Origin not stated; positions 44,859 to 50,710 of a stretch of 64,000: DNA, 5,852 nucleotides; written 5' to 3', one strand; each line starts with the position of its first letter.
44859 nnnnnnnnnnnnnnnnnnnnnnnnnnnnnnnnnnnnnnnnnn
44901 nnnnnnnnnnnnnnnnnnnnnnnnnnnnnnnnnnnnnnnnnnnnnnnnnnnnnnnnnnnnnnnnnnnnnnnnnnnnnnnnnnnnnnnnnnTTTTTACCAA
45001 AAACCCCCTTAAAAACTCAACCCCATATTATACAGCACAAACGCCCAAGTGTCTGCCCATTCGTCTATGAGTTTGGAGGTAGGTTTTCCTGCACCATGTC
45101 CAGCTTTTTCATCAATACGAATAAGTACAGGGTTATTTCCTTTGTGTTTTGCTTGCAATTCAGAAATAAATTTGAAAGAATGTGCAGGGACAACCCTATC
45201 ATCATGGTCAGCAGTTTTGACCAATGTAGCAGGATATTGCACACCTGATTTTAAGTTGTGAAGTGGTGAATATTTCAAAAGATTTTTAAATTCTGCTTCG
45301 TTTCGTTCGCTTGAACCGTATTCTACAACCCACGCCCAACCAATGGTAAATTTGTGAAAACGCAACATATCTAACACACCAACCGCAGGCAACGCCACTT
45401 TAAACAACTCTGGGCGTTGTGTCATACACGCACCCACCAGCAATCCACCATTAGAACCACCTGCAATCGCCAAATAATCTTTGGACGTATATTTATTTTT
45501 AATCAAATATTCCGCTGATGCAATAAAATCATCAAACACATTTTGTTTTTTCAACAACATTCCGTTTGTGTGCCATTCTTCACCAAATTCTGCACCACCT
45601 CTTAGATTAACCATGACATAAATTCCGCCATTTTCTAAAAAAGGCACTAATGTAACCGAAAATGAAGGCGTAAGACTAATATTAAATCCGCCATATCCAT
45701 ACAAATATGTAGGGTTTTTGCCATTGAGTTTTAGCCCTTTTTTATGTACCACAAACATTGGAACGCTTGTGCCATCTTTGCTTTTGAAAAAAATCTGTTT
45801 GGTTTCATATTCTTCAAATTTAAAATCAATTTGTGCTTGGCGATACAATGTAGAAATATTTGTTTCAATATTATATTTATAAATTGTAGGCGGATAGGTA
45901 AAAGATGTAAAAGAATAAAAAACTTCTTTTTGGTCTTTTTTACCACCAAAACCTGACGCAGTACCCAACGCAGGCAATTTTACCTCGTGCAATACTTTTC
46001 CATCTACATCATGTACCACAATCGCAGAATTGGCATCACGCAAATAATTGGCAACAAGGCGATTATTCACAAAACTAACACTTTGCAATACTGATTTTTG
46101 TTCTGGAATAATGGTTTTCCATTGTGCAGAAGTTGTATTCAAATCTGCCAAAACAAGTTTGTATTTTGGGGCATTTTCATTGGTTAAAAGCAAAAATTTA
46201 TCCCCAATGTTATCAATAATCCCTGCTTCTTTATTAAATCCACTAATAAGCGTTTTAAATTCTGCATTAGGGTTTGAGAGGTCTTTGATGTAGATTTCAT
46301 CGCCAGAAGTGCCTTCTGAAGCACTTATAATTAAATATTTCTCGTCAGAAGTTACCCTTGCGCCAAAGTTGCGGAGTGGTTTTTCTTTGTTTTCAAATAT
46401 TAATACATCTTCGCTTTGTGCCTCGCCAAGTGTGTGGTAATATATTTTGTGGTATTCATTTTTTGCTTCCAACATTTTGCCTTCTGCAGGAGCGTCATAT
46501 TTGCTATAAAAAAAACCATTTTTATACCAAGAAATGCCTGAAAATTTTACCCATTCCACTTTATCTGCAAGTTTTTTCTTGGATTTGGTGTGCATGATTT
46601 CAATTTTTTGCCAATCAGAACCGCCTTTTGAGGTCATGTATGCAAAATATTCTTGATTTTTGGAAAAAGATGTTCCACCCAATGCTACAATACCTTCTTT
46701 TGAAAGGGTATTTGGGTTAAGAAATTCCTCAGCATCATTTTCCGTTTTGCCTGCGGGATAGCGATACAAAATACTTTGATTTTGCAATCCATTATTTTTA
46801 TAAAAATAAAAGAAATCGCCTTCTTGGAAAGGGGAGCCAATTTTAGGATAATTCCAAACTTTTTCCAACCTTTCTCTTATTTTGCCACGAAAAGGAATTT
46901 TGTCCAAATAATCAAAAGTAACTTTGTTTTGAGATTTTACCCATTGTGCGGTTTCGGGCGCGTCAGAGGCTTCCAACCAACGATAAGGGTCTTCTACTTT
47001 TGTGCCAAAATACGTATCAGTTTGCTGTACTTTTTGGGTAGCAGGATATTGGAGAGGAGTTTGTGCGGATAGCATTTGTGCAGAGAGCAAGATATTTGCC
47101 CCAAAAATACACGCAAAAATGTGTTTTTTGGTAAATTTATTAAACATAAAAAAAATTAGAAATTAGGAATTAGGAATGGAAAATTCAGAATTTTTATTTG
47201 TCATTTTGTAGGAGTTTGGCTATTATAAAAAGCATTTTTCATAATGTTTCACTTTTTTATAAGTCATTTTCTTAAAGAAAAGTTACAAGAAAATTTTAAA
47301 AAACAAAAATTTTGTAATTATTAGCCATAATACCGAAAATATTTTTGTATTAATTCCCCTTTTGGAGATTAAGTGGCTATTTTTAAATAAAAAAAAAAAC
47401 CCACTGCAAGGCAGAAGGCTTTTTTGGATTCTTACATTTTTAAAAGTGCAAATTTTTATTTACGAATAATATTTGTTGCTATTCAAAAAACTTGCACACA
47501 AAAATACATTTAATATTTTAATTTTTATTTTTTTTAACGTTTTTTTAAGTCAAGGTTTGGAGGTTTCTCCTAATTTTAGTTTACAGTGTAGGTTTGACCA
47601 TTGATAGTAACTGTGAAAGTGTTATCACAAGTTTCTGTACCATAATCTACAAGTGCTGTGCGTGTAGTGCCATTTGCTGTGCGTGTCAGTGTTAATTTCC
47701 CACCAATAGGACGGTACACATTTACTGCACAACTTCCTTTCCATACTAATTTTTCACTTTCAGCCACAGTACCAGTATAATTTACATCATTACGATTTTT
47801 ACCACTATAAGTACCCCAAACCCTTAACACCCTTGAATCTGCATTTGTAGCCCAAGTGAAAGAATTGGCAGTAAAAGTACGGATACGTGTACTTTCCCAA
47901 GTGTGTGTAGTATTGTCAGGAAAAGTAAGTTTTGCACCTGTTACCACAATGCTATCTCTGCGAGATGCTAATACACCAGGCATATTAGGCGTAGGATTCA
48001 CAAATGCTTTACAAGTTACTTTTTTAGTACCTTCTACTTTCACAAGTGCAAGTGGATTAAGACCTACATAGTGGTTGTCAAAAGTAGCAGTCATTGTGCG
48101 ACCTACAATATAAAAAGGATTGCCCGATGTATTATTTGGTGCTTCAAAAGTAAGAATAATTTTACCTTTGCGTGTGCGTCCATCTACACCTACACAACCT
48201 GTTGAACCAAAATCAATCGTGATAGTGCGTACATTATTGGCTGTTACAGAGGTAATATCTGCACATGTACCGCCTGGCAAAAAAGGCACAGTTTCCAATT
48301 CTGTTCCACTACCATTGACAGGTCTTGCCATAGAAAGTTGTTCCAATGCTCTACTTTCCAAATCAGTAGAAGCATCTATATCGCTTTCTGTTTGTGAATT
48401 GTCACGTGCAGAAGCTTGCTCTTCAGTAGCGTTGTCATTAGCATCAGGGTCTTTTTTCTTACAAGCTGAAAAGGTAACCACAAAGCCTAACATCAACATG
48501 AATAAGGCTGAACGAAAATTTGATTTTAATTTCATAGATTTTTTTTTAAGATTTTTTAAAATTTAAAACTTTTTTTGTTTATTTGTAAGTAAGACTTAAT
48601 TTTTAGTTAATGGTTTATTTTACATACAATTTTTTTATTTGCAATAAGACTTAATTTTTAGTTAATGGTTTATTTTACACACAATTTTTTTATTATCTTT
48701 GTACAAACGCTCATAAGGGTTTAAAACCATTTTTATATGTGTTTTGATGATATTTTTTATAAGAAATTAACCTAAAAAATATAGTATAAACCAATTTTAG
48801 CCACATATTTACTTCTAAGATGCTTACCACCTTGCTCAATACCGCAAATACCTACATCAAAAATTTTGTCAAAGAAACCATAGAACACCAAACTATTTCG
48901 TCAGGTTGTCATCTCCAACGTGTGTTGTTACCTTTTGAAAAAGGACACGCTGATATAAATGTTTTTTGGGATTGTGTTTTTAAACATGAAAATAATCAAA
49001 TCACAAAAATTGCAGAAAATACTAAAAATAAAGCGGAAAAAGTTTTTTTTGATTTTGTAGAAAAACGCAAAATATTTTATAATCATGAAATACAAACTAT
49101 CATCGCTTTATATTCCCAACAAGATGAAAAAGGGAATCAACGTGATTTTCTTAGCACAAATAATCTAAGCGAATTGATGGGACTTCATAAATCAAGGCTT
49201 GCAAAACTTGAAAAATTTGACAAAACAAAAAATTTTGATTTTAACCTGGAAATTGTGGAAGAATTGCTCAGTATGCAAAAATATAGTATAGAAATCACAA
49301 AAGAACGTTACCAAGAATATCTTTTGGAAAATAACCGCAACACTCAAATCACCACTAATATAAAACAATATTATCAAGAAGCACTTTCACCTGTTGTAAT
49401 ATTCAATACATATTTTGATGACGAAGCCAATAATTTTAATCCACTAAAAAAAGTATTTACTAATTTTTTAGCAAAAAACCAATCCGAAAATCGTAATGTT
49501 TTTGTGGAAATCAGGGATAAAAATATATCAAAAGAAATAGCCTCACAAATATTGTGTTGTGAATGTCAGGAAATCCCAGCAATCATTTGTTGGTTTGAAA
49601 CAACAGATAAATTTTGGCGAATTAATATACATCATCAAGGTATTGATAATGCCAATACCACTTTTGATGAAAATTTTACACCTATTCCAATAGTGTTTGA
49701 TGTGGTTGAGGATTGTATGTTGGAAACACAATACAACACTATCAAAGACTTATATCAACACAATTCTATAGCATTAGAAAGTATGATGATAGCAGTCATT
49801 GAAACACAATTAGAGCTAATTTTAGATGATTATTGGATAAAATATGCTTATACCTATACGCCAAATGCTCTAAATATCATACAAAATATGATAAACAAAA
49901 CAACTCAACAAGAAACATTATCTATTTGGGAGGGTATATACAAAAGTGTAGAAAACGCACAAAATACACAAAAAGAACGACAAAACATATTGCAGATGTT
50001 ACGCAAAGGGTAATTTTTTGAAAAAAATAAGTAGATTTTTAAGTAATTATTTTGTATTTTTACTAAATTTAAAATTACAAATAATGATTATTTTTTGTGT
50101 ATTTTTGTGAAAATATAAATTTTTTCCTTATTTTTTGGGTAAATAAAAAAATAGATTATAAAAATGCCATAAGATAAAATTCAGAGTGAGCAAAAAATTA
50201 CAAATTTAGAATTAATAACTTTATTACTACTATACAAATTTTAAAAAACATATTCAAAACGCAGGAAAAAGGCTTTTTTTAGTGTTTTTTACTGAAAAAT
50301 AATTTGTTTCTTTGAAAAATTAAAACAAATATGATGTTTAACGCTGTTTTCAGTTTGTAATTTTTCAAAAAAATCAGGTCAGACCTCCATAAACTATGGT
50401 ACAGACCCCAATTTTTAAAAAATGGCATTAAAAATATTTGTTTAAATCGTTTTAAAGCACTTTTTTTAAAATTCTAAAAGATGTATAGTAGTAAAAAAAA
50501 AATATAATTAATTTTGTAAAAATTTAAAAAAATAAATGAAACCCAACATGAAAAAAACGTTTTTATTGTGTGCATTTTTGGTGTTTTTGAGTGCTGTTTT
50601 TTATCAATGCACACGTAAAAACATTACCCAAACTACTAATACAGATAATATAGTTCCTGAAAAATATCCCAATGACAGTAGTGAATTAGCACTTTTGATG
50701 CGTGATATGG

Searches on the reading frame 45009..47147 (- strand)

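Call 73: search_protein_families(library=pfam, proteins=[window:45009-47147:-], max_evalue=0.01)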
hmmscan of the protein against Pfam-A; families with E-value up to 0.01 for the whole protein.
window:45009-47147:- (712 aa): 2 families
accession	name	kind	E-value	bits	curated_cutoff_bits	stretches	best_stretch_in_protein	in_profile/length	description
PF02897.21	Peptidase_S9_N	-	1.4e-132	442.8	24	1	35-437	1-413/414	Prolyl oligopeptidase, N-terminal beta-propeller domain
PF00326.27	Peptidase_S9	-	5.5e-63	212.7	22.6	1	494-709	1-211/213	Prolyl oligopeptidase family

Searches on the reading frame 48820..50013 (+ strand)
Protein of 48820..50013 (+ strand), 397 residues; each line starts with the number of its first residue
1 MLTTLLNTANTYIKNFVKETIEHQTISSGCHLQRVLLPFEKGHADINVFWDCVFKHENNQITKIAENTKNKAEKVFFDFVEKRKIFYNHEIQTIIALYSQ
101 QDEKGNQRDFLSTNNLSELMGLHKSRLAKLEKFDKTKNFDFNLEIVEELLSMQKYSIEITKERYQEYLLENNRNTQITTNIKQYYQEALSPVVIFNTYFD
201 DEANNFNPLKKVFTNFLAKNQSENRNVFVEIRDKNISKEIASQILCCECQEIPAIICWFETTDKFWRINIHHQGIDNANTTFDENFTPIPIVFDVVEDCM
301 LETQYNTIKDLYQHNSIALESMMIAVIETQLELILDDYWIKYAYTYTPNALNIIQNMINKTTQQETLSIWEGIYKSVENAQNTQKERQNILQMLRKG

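Call 11: search_protein_families(library=pfam, proteins=[window:48820-50013:+])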
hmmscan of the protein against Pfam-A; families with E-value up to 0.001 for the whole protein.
window:48820-50013:+ (397 aa): 0 families

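Call 50: find_homologous_proteins(query=window:48820-50013:+, max_evalue=1e-20)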
Query window:48820-50013:+ (397 aa): 1 proteins with E <= 1e-20 among 1671 candidates.
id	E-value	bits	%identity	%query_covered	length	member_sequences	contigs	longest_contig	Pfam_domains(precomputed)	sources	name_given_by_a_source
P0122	1.5e-261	885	100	100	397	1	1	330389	-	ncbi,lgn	-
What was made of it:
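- Tried and rejected: B's upstream neighbour is an orphan protein (call 50).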

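Call 54: find_encoding_contigs(protein=P0122, flank=10000, max_places=10)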
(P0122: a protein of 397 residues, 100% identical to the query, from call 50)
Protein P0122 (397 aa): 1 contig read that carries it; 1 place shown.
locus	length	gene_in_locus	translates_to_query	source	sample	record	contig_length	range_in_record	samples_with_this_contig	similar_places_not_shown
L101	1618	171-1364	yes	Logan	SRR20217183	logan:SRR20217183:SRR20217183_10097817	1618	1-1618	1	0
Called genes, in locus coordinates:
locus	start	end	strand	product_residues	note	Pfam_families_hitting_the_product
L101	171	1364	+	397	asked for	-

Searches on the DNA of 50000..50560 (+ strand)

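Call 10: search_rna_families(source=window, start=50000, end=50560, threshold=evalue, max_evalue=10)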
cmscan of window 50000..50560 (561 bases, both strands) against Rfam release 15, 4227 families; matches with E-value up to 10: 1.
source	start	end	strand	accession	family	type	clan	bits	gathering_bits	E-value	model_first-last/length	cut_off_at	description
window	50345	50436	-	RF03743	MIR7696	Gene; miRNA;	-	16.2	83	4.1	1-88/88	no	MIR7696 microRNA precursor family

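Call 39: search_dna_similar(query=window:50221-50265:+, collection=plasmids, mode=distant, max_evalue=10, max_rows=30)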
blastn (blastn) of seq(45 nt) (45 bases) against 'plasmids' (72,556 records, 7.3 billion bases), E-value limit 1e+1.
Records with a match: 176; places in all: 184; records where one place covers at least 80% of the query: 3.
Best place of each record, by identity: >=99% 30; 95-99% 12; 90-95% 57; 80-90% 76; 60-80% 1.
By first word of the organism name: Bacillus 75; Borreliella 14; Clostridium 14; Borrelia 10; Streptococcus 6; Candidatus 5; Enterococcus 4; Acinetobacter 4; Alteromonas 4; Arcobacter 3; and 29 more.
By predicted mobility (MOB-suite, as given by PLSDB): non-mobilizable 124; conjugative 36; mobilizable 16.
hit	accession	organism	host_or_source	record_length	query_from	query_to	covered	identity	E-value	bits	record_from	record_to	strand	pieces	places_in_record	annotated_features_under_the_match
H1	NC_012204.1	Borreliella valaisiana VS116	-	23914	1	39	87%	82.1%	8e+0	34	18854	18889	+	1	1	none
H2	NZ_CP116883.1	Borreliella valaisiana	tick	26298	1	39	87%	82.1%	8e+0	34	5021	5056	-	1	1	none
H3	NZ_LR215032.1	Mycoplasmopsis gallopavonis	Bird (Turkey),Air sacs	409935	1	39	87%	79.5%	2e+0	36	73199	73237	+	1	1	none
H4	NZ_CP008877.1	Terribacillus goriensis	Cryptomeria japonica var. sinensis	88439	11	45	78%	83.3%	2e+0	36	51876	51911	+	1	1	none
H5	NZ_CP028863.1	Borreliella garinii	Ixodes ricinus,tick found on bird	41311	11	44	76%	85.3%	2e+0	37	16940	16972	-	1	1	none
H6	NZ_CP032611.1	Bacillus thuringiensis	single cell,soil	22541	11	43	73%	85.3%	2e+0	37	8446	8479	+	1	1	DUF3967 domain-containing protein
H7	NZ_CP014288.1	Bacillus thuringiensis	cell culture,soil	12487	11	43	73%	85.3%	2e+0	37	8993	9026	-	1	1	DUF3967 domain-containing protein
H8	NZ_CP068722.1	Bacillus cereus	Angelica sinensis Dlies,single cell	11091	11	43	73%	85.3%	2e+0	37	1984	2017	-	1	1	DUF3967 domain-containing protein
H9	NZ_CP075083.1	Borrelia coriaceae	Ornithodoros coriaceus,tick tissue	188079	2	34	73%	85.3%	8e+0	34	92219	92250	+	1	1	hypothetical protein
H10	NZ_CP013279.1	Bacillus thuringiensis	Vectobac,bacterial clone,Commercial ...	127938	7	38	71%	87.5%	7e-1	37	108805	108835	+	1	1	none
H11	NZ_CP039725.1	Bacillus thuringiensis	whole organism,soil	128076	7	38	71%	87.5%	7e-1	37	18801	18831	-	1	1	none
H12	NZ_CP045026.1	Bacillus thuringiensis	whole organism,soil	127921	7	38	71%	87.5%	7e-1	37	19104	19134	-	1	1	none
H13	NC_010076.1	Bacillus thuringiensis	-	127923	7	38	71%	87.5%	7e-1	37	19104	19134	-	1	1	none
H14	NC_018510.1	Bacillus thuringiensis HD-789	-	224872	7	38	71%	87.5%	7e-1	37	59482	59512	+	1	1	none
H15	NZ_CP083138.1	Bacillus thuringiensis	whole organism,Biopesticide Solbac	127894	7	38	71%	87.5%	7e-1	37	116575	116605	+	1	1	none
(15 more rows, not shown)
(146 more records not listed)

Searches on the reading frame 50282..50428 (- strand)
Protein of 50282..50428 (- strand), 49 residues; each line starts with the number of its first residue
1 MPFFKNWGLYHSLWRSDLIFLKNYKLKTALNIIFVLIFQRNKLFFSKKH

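Call 85: find_homologous_proteins(query=A2, max_evalue=10)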
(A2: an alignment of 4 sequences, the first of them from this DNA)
Query A2 (4 sequences): no candidate shares three 5-residue words with the query. No homologue found.
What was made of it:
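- Tried and rejected: Searching for spurious ORFs of other copies: the word-indexed search found nothing (call 85).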

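Call 90: search_protein_representatives(protein=window:50282-50428:-)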
Query: 49 residues. Proteins with E-value up to 0.001 (for the whole library): 2; up to 1e-10: 0; up to 1e-30: 0. The best 2 are listed.
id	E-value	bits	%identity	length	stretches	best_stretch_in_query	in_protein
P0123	5.1e-06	42.0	61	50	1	6-46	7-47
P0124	2.8e-04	36.6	61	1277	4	3-14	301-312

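Call 92: find_encoding_contigs(protein=P0123, flank=10000, max_places=10)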
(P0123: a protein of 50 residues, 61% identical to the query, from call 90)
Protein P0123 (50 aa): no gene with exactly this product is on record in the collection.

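Call 93: list_cluster_members(proteins=[P0123])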
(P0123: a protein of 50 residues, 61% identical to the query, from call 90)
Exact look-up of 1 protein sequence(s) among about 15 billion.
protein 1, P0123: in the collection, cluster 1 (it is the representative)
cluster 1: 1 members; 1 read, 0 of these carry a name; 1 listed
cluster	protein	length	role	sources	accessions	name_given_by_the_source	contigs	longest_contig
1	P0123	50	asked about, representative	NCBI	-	-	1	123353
